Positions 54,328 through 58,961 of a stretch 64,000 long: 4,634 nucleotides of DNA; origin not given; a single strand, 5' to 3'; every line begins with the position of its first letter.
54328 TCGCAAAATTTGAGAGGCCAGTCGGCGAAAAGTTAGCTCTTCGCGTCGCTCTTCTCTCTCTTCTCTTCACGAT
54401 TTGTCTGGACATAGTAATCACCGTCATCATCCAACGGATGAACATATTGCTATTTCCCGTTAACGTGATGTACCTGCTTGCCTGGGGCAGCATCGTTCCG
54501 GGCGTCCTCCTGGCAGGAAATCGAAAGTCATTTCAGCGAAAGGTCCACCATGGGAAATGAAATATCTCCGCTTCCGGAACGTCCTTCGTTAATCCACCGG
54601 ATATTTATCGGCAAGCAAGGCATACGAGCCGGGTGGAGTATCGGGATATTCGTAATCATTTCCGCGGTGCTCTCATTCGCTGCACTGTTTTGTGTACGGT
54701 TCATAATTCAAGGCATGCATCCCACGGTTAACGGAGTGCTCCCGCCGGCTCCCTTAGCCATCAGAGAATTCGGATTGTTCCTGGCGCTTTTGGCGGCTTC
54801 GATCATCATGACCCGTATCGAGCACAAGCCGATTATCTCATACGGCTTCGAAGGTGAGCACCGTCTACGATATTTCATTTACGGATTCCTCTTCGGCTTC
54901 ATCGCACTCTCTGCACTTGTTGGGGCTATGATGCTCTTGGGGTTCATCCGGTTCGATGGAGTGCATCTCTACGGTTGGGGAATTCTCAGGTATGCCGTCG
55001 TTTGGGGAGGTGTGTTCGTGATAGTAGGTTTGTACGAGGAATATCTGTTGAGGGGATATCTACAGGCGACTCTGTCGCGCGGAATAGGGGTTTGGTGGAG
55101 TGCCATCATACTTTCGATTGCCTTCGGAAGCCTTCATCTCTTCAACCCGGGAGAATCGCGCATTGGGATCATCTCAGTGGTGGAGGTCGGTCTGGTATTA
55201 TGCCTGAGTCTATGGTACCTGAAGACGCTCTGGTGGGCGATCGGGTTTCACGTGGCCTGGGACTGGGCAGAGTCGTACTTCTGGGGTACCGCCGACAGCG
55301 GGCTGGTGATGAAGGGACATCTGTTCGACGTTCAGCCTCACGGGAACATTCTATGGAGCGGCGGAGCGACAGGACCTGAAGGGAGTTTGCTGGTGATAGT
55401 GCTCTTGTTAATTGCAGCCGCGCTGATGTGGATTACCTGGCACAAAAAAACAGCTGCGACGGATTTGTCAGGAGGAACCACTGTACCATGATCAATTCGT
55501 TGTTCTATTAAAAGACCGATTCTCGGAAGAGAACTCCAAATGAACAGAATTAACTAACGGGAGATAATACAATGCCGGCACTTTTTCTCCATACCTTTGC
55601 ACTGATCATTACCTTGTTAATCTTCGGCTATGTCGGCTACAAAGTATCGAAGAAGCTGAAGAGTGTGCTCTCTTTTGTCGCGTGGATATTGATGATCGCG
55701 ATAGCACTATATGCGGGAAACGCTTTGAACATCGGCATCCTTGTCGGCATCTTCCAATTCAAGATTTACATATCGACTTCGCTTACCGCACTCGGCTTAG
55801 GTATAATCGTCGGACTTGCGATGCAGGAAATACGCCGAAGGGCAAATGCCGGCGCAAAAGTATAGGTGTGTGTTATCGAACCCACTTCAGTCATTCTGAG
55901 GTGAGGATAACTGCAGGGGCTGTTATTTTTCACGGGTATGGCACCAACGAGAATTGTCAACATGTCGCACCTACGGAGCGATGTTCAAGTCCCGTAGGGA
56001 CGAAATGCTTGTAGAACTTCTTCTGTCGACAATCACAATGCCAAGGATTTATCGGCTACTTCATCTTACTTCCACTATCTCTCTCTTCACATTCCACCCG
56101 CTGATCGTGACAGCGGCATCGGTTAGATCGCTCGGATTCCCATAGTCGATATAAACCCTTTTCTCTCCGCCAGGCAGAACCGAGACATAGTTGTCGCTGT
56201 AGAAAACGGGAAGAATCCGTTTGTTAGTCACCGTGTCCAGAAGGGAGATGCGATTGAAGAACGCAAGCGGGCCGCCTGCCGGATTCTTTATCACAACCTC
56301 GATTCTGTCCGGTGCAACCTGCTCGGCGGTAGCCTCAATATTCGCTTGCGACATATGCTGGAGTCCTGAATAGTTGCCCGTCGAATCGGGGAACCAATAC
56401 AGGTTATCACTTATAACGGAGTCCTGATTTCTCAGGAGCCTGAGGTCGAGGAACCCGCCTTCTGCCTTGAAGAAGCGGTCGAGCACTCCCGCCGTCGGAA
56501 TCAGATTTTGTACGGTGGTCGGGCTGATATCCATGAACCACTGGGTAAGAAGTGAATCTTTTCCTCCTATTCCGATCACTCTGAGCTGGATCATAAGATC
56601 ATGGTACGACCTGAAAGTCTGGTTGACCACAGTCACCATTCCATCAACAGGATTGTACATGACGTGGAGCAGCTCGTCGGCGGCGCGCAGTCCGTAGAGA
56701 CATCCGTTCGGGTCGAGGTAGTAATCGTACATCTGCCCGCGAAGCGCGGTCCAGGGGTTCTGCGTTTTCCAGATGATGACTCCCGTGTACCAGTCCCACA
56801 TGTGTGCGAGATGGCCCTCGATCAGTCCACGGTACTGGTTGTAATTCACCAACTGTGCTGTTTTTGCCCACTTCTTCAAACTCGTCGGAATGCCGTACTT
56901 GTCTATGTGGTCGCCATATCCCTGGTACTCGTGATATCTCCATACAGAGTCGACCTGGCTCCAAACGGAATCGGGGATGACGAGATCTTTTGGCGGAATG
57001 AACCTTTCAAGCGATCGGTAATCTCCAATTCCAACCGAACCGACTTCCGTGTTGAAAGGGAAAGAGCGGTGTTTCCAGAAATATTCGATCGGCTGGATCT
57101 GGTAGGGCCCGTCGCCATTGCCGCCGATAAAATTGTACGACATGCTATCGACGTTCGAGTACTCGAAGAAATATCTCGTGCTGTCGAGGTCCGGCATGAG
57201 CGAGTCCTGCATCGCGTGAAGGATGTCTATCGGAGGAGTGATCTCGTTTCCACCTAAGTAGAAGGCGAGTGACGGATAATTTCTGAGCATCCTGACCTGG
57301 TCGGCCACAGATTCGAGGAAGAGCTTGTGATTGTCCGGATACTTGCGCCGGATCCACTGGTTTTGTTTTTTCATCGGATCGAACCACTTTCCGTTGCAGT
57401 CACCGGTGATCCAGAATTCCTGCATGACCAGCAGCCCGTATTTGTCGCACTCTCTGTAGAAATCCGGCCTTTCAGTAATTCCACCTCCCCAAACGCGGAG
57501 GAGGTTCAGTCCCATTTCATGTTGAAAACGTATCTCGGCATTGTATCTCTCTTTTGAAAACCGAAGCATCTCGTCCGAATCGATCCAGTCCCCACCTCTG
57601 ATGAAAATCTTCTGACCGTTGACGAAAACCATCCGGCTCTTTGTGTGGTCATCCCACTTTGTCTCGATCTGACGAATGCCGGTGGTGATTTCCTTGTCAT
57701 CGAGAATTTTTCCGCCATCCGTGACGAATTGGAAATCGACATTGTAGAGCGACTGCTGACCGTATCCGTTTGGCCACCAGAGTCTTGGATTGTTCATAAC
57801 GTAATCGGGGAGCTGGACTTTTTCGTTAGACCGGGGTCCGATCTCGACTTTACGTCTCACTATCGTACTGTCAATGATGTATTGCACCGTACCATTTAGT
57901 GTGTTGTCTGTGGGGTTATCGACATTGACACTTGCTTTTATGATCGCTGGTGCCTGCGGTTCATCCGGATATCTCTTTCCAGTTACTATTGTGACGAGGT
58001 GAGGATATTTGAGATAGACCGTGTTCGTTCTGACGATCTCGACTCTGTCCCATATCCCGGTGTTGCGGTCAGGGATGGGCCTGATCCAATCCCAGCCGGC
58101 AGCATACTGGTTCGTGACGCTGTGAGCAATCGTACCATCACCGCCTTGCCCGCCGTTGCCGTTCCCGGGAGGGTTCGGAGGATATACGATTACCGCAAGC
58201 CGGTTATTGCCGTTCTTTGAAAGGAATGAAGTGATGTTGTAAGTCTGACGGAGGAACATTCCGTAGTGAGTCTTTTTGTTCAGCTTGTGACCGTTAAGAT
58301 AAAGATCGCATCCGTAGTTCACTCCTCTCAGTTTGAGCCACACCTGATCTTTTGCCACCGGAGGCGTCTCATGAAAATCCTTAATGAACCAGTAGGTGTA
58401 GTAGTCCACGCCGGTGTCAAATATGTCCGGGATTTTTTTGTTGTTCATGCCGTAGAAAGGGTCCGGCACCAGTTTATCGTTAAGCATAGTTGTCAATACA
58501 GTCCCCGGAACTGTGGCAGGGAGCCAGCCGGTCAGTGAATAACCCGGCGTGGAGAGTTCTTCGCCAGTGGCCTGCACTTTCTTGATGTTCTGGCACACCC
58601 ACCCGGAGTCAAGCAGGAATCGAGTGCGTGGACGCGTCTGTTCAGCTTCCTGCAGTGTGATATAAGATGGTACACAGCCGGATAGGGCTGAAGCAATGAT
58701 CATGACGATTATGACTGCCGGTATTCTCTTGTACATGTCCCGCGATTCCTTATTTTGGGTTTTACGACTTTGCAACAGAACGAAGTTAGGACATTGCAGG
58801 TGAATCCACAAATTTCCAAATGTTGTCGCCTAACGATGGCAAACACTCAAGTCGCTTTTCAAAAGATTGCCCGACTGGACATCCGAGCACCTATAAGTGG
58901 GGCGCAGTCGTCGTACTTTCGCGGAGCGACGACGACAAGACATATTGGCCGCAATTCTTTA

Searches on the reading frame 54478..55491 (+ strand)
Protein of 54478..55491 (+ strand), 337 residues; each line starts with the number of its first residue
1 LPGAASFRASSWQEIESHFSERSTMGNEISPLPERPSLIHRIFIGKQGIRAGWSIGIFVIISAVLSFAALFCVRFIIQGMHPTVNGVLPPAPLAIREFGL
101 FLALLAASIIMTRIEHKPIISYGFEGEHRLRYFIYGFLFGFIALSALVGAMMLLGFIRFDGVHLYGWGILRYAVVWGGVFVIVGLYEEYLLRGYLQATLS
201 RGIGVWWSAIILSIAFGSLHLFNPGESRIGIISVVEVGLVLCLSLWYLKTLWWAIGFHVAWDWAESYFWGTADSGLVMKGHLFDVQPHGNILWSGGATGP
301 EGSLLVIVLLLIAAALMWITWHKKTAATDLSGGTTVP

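Call 62: search_protein_families(library=pfam, proteins=[window:54478-55491:+], max_evalue=0.001)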
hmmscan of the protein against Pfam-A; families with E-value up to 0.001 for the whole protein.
window:54478-55491:+ (337 aa): 1 family
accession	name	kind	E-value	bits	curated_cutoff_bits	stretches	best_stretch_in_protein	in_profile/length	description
PF02517.21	Rce1-like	-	6.3e-15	55.7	22.4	1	173-263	5-92/93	Type II CAAX prenyl endopeptidase Rce1-like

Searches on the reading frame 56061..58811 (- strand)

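Call 62: search_protein_families(library=pfam, proteins=[window:56061-58811:-], max_evalue=0.001)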
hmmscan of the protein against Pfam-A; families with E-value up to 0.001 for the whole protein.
window:56061-58811:- (916 aa): 4 families
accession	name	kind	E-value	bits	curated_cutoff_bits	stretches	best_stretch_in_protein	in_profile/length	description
PF18368.7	Ig_GlcNase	-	2.1e-23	82.9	26.3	1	803-908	1-105/105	Exo-beta-D-glucosaminidase Ig-fold domain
PF22666.2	Glyco_hydro_2_N2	-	2.4e-23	83.4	27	1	86-254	10-166/167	Glycosyl hydrolase 2 galactose-binding domain-like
PF00703.27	Glyco_hydro_2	-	1.5e-09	39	23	1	287-380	16-109/109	Glycosyl hydrolases family 2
PF02836.23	Glyco_hydro_2_C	-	1.7e-05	24.6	21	1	394-548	7-158/302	Glycosyl hydrolases family 2, TIM barrel domain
